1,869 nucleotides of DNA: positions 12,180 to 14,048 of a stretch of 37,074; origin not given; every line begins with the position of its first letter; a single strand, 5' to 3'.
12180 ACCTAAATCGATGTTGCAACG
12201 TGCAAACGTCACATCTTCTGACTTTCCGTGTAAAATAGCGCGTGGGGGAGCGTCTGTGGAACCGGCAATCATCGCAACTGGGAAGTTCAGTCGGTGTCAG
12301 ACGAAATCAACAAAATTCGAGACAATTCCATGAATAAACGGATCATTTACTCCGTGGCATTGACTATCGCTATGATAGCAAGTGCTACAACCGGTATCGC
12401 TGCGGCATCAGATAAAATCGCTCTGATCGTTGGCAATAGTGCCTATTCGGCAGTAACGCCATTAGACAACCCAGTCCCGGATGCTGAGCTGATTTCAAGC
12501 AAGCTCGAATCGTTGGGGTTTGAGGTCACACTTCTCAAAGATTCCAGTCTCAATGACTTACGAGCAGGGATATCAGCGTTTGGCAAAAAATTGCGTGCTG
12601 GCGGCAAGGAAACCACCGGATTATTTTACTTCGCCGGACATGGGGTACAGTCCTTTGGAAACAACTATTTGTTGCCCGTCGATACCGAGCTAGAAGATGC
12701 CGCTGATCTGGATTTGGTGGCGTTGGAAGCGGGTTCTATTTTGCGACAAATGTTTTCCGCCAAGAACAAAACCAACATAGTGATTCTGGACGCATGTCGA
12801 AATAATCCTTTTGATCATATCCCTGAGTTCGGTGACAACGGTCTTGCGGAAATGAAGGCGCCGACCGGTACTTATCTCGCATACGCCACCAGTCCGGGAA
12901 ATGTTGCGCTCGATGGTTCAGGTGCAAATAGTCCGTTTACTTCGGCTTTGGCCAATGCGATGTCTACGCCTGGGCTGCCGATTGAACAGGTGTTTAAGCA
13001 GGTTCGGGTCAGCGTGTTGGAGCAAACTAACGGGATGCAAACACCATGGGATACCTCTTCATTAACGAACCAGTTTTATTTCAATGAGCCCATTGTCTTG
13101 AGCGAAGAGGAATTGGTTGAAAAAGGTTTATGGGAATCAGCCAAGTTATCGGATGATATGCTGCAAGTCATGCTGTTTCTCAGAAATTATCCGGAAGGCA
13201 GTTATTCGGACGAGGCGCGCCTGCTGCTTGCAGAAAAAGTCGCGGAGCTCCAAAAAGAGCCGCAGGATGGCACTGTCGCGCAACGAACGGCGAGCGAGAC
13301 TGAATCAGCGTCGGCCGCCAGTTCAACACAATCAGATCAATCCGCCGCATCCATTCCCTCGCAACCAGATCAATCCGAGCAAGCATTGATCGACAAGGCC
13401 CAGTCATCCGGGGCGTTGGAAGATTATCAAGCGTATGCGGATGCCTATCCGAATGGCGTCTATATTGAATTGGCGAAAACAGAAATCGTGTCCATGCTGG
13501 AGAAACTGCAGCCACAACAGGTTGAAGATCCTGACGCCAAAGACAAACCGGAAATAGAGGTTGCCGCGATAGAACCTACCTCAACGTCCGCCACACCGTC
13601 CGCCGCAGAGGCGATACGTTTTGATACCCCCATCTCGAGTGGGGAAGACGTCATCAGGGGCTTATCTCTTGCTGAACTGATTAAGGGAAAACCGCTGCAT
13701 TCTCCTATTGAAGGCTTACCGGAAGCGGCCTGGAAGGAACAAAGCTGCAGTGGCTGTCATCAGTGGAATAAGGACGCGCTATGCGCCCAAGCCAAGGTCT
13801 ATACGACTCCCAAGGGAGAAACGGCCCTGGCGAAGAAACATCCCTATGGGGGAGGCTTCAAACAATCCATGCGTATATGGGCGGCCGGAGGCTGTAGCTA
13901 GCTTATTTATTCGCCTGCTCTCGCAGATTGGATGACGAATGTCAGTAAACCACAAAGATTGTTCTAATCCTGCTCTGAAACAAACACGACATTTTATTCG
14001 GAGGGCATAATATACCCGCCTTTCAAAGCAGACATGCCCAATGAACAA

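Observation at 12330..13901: Secreted caspase (C14) protein ending in a mono-heme cytochrome-c-like module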

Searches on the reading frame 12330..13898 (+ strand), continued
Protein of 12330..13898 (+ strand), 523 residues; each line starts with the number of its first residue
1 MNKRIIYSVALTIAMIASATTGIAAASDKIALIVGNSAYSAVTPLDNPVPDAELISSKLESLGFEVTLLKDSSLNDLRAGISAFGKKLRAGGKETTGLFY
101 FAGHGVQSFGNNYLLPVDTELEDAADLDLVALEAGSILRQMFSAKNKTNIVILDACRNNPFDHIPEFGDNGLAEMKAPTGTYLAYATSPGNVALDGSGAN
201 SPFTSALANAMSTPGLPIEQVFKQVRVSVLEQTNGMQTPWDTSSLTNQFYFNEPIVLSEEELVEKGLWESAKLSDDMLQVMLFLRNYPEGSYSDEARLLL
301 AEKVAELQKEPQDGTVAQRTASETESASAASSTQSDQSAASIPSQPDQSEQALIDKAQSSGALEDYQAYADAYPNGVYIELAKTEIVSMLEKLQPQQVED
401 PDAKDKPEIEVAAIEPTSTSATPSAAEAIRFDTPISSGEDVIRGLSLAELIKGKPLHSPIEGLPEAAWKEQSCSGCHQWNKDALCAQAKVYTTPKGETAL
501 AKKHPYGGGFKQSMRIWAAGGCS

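Call 77: fold_search(model_id=the predicted structure, library=pdb)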
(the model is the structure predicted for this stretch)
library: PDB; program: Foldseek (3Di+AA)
matches with E <= 10: 1217; with E <= 0.001: 294
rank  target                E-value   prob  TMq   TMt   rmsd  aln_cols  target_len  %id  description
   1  8v4x_D                6.5e-19  1.00  0.37  0.52  10.3       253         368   27  Structure of MALT1 in complex with an allosteric inhibitor (released 2024-05-01)
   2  4i1p_C                4.4e-18  1.00  0.37  0.50  10.8       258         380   28  Human MALT1 (caspase-IG3) in complex with activity based-probe (released 2014-07-09)
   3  4i1p_A                9.6e-18  1.00  0.37  0.50  10.7       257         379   27  Human MALT1 (caspase-IG3) in complex with activity based-probe (released 2014-07-09)
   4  7paw_B                1.0e-17  1.00  0.37  0.52  10.2       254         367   27  MALT1 in complex with compound 1 (released 2021-11-17)
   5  8v4x_C                1.2e-17  1.00  0.37  0.52  10.4       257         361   28  Structure of MALT1 in complex with an allosteric inhibitor (released 2024-05-01)
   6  3v4o_A                1.9e-17  1.00  0.37  0.80   4.8       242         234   28  Human MALT1 (caspase domain) in complex with an irreversible peptidic inhibitor (released 2012-03-14)
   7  7paw_A                1.9e-17  1.00  0.36  0.54  10.3       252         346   26  MALT1 in complex with compound 1 (released 2021-11-17)
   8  7pav_B                2.1e-17  1.00  0.36  0.51  10.4       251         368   29  MALT1 in complex with compound 1 (released 2021-11-17)
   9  3v4l_A                3.2e-17  1.00  0.37  0.49  10.4       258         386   28  Mouse MALT1(caspase-IG3 domains) in complex with a irreversible peptidic inhibitor (released 2012-03-14)
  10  7pav_A                3.4e-17  1.00  0.37  0.53   9.7       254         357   27  MALT1 in complex with compound 1 (released 2021-11-17)
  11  3uo8_C                7.3e-17  1.00  0.37  0.53   4.3       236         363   28  Crystal structure of the MALT1 paracaspase (P1 form) (released 2011-12-21)
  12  3uo8_B                7.3e-17  1.00  0.37  0.53   4.3       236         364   28  Crystal structure of the MALT1 paracaspase (P1 form) (released 2011-12-21)
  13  8v4x_E                7.8e-17  1.00  0.38  0.53  10.0       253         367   28  Structure of MALT1 in complex with an allosteric inhibitor (released 2024-05-01)
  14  8v4x_B                1.5e-16  1.00  0.37  0.53   4.2       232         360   27  Structure of MALT1 in complex with an allosteric inhibitor (released 2024-05-01)
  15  7ak1                  6.3e-16  1.00  0.35  0.51  10.8       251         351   26  Human MALT1(329-729) in complex with a chromane urea containing inhibitor (released 2020-12-09)
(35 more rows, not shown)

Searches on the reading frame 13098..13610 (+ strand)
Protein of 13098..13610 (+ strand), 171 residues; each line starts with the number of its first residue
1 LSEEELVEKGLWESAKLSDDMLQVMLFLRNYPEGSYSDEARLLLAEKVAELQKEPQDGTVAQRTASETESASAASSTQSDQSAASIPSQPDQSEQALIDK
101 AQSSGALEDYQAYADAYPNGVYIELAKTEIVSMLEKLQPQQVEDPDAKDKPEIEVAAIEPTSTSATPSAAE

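Call 5: search_protein_families(library=pfam, proteins=[window:13098-13610:+], max_evalue=10)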
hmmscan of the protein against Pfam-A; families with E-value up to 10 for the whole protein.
seq(171 aa): 3 families
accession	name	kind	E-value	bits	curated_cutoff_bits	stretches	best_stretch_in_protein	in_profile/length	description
PF13525.12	YfiO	-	0.016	15.4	25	1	14-139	55-142/203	Outer membrane lipoprotein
PF14000.11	Packaging_FI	-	0.051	14.5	27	1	44-98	29-87/131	DNA packaging protein FI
PF02388.22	FemAB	-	0.18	11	24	1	110-142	220-252/406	FemAB family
